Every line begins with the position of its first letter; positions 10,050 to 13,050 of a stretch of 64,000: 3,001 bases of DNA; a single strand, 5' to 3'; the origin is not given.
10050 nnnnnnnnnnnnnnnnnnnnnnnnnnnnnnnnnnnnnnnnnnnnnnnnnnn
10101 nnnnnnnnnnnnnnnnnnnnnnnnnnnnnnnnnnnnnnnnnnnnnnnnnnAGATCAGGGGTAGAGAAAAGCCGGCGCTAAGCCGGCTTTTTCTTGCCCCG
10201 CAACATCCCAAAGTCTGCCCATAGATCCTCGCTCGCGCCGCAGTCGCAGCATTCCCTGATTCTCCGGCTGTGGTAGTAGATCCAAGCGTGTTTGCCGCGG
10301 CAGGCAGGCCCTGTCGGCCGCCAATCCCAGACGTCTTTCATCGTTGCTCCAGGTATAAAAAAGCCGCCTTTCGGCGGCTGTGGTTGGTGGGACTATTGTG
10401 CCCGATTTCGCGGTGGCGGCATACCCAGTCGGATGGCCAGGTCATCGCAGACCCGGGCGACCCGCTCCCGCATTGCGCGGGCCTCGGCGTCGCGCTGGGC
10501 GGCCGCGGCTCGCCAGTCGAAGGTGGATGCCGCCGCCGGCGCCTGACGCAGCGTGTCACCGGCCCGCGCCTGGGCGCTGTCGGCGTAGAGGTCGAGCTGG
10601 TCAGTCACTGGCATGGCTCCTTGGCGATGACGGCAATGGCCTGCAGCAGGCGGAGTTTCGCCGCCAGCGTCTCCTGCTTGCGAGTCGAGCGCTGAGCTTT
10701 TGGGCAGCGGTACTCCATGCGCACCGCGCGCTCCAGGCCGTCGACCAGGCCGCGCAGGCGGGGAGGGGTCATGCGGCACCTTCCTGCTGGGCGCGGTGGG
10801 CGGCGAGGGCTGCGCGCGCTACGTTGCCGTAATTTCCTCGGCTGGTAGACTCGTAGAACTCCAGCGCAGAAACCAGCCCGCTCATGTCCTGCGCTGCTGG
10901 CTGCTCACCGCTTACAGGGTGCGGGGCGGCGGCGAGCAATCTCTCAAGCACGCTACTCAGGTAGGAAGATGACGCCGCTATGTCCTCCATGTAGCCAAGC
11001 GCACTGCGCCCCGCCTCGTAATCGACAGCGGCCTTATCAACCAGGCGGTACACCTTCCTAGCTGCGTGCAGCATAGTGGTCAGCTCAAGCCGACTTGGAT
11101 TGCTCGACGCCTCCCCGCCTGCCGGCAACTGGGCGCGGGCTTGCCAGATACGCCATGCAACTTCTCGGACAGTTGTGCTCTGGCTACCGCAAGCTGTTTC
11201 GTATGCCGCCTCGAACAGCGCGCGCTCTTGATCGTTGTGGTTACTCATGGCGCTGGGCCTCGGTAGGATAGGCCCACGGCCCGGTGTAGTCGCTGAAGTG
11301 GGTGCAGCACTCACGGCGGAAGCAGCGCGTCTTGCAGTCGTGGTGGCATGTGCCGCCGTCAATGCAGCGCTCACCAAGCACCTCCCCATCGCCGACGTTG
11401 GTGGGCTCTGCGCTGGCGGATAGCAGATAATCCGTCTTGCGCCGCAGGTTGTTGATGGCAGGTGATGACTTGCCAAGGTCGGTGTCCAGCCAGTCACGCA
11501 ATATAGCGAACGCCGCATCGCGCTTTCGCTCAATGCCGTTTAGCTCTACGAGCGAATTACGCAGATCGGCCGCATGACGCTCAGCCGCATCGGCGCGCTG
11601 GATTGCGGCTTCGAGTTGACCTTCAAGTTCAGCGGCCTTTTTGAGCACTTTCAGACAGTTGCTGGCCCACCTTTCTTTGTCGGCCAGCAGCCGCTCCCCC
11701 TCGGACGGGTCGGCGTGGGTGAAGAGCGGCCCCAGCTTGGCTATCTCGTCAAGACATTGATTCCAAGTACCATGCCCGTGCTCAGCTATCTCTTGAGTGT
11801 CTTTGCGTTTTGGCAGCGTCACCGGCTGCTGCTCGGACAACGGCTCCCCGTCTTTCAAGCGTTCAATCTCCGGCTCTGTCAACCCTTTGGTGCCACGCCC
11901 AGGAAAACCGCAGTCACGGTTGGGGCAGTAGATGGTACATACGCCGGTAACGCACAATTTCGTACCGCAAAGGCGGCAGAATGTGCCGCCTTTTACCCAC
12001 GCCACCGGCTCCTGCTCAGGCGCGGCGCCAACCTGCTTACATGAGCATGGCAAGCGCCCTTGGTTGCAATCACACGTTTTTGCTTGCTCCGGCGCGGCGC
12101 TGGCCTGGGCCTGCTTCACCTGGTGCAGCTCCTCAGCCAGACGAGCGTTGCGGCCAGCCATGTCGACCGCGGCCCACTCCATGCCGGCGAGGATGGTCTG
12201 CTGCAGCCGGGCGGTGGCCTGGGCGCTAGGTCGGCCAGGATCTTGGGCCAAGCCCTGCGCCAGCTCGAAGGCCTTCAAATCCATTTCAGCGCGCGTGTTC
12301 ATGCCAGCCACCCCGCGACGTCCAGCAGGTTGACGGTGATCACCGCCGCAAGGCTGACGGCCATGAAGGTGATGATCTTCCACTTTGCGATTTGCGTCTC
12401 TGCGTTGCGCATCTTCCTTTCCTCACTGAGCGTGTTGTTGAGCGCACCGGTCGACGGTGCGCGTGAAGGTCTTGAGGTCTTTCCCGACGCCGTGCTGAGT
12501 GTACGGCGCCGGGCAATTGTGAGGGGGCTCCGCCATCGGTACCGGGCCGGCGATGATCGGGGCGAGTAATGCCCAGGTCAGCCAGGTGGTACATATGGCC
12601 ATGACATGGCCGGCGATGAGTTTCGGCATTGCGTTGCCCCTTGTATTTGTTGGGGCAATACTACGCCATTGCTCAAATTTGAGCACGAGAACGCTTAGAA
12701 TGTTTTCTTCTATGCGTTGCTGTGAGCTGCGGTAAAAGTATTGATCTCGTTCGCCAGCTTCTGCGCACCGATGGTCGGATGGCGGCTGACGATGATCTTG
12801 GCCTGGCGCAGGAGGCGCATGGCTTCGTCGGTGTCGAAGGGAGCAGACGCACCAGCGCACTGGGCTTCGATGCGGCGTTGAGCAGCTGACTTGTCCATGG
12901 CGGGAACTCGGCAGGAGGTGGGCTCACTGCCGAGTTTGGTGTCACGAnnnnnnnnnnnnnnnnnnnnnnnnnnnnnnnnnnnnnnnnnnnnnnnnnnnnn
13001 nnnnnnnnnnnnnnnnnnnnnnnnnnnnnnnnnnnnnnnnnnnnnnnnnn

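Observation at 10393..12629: Leftward six-gene operon: two tiny membrane proteins, a 353-aa three-cluster Cys-rich protein and three small proteins, all translationally coupled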

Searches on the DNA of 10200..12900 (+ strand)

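Call 10: search_dna_similar(query=window:10200-12900:+, collection=phages, mode=near, max_rows=25)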
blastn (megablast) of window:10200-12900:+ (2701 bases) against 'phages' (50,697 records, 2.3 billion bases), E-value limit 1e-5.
No match.
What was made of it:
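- Tried and rejected: Megablast of the region against GenBank phages: no match (call 10).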

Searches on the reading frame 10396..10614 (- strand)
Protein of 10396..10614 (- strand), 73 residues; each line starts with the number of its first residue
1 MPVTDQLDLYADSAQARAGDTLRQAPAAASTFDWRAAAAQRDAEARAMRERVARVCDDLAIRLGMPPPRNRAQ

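Call 7: search_protein_families(library=pfam, proteins=[window:10396-10614:-], max_evalue=1)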
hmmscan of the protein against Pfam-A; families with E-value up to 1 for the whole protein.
window:10396-10614:- (73 aa): 2 families
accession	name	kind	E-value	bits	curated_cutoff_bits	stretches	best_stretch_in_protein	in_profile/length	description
PF19236.4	ADAMTS_CR_3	-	0.019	15.4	21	1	6-49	2-47/115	ADAMTS cysteine-rich domain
PF05701.16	WEMBL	-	0.14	11.3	35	1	16-54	408-446/562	Weak chloroplast movement under blue light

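Call 8: search_protein_families(library=phrogs, proteins=[window:10396-10614:-], max_evalue=1)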
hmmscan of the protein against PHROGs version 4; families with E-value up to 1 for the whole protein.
window:10396-10614:- (73 aa): 2 families
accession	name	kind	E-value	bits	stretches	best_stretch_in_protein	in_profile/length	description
phrog_16764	-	unknown function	0.0037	19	1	8-66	6-76/82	-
phrog_3070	-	unknown function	0.32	12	1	44-61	39-56/81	-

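Call 9: search_protein_families(library=padloc, proteins=[window:10396-10614:-], max_evalue=1)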
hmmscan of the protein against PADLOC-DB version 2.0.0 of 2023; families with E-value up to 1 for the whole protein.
window:10396-10614:- (73 aa): 0 families

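Call 65: search_protein_families(library=ncbifam, proteins=[window:10396-10614:-], max_evalue=1)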
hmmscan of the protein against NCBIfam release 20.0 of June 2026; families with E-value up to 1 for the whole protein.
window:10396-10614:- (73 aa): 0 families

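Call 89: search_dna_similar(query=window:10396-10614:-, collection=phages, mode=protein, max_rows=10, max_evalue=0.1)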
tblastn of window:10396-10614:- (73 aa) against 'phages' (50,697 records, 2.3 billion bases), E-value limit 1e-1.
No match.

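Call 102: find_related_loci(query=window:10396-10614:-, collection=viral_contigs, flank=4000)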
Query window:10396-10614:- (73 aa) in viral_contigs; peptide patterns used: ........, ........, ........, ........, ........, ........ (x = any residue, [..] = any of these).
38 stretches matched a pattern, but none encodes a relative of the query by tblastn (E <= 1e-3).

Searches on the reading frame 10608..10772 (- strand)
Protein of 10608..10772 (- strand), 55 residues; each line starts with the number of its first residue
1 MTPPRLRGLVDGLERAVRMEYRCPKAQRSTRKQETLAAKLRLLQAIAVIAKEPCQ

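Call 7: search_protein_families(library=pfam, proteins=[window:10608-10772:-], max_evalue=1)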
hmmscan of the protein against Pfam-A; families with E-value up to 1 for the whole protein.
window:10608-10772:- (55 aa): 0 families

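Call 8: search_protein_families(library=phrogs, proteins=[window:10608-10772:-], max_evalue=1)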
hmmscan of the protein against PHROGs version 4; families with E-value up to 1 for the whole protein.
window:10608-10772:- (55 aa): 0 families

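Call 9: search_protein_families(library=padloc, proteins=[window:10608-10772:-], max_evalue=1)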
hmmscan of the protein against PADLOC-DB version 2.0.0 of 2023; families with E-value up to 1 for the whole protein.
window:10608-10772:- (55 aa): 0 families

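Call 65: search_protein_families(library=ncbifam, proteins=[window:10608-10772:-], max_evalue=1)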
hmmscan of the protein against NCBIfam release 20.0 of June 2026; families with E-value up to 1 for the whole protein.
window:10608-10772:- (55 aa): 0 families

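Call 90: search_dna_similar(query=window:10608-10772:-, collection=phages, mode=protein, max_rows=10, max_evalue=0.1)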
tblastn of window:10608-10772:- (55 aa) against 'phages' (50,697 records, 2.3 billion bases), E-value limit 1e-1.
No match.

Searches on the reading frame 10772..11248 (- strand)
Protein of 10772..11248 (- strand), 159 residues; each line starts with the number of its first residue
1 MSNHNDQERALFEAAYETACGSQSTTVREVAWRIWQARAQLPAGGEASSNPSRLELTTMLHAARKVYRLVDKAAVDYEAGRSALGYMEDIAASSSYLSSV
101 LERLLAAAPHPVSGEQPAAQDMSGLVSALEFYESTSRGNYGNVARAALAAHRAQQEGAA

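Call 7: search_protein_families(library=pfam, proteins=[window:10772-11248:-], max_evalue=1)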
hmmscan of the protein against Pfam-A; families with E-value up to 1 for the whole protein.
window:10772-11248:- (159 aa): 0 families

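Call 8: search_protein_families(library=phrogs, proteins=[window:10772-11248:-], max_evalue=1)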
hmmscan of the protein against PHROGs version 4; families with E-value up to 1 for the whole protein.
window:10772-11248:- (159 aa): 2 families
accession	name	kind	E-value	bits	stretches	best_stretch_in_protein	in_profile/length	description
phrog_28390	-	unknown function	0.22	12.9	1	2-23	20-41/68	-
phrog_343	-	unknown function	0.33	11.8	1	2-41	33-85/135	-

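Call 9: search_protein_families(library=padloc, proteins=[window:10772-11248:-], max_evalue=1)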
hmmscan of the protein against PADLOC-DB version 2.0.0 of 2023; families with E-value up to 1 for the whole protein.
window:10772-11248:- (159 aa): 0 families

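Call 20: search_dna_similar(query=window:10772-11248:-, collection=phages, mode=protein, max_rows=25, max_evalue=0.01)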
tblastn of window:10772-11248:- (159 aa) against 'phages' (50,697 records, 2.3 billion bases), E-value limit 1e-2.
Records with a match: 2; places in all: 2; records where one place covers at least 80% of the query: 0.
Best place of each record, by identity: <60% 2.
By first word of the organism name: Pseudomonas 2.
By host as written in the record: Pseudomonas syringae 7C 1; Pseudomonas aeruginosa PAO1 1.
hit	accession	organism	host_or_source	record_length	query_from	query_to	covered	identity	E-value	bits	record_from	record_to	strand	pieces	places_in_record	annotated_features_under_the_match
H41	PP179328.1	Pseudomonas phage Orisa02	Pseudomonas syringae 7C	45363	21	102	52%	41.0%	3e-3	42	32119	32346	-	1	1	smc: chromosome partition protein Smc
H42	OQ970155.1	Pseudomonas phage LSL4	Pseudomonas aeruginosa PAO1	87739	41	106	42%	40.9%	1e-4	47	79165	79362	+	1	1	hypothetical protein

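Call 65: search_protein_families(library=ncbifam, proteins=[window:10772-11248:-], max_evalue=1)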
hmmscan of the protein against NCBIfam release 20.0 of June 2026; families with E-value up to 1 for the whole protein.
window:10772-11248:- (159 aa): 0 families

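Call 66: find_homologous_proteins(query=window:10772-11248:-, max_evalue=0.001)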
Query window:10772-11248:- (159 aa): 10 proteins with E <= 0.001 among 1073 candidates.
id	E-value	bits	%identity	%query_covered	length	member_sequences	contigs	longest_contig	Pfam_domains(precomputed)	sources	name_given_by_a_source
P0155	1.1e-53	199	100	64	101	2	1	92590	-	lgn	-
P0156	6.4e-22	96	38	99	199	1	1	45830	-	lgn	-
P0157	3.6e-12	65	37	82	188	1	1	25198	-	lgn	-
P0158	1.9e-6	46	36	92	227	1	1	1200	-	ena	-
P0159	5.6e-6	45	35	73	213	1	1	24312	-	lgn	-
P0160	6.4e-6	44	32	88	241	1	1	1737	-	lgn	-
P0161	1.8e-5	43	35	73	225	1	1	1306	-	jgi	-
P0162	2.5e-5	43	31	84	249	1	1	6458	-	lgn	-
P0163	2.1e-4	40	33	78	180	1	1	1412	-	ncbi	-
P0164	2.6e-4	39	30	73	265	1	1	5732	-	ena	-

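Call 67: find_encoding_contigs(protein=P0157, flank=5000, max_places=1)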
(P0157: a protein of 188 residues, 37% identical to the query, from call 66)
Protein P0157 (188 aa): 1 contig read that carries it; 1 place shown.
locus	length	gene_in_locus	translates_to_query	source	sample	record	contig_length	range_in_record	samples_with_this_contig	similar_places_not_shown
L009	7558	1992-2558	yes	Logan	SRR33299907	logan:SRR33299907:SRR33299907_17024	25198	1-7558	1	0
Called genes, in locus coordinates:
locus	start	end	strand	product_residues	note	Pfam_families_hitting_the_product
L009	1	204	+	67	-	?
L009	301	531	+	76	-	-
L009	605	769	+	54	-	-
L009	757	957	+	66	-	-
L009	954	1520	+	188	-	-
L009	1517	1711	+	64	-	-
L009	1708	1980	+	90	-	-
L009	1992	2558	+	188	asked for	-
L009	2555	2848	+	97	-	-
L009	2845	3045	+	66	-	-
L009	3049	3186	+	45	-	-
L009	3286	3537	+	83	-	-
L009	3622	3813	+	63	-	-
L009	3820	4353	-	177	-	PF03245:Phage_lysis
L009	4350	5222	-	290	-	-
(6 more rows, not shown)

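Call 68: find_encoding_contigs(protein=P0159, flank=5000, max_places=1)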
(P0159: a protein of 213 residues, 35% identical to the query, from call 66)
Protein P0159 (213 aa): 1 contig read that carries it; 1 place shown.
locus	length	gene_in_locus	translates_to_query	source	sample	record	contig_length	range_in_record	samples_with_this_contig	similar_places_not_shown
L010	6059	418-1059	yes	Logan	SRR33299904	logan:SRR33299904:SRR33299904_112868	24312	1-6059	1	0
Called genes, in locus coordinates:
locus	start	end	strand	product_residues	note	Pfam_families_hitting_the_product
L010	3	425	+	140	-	?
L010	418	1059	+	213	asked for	-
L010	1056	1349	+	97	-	PF13384:HTH_23 (faint)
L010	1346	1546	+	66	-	-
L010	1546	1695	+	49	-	-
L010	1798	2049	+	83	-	-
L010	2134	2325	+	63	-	-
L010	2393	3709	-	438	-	-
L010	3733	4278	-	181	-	-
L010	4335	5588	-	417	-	PF18454:Mtd_N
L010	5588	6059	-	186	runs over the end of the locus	PF09008:Head_binding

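Call 103: find_related_loci(query=window:10772-11248:-, collection=viral_contigs, flank=4000)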
Query window:10772-11248:- (159 aa) in viral_contigs; peptide patterns used: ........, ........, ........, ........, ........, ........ (x = any residue, [..] = any of these).
21 stretches matched a pattern, but none encodes a relative of the query by tblastn (E <= 1e-3).
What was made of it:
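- Tried and rejected: IMG/VR scans for close relatives of g4 and g6: none confirmed (calls 102, 103).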
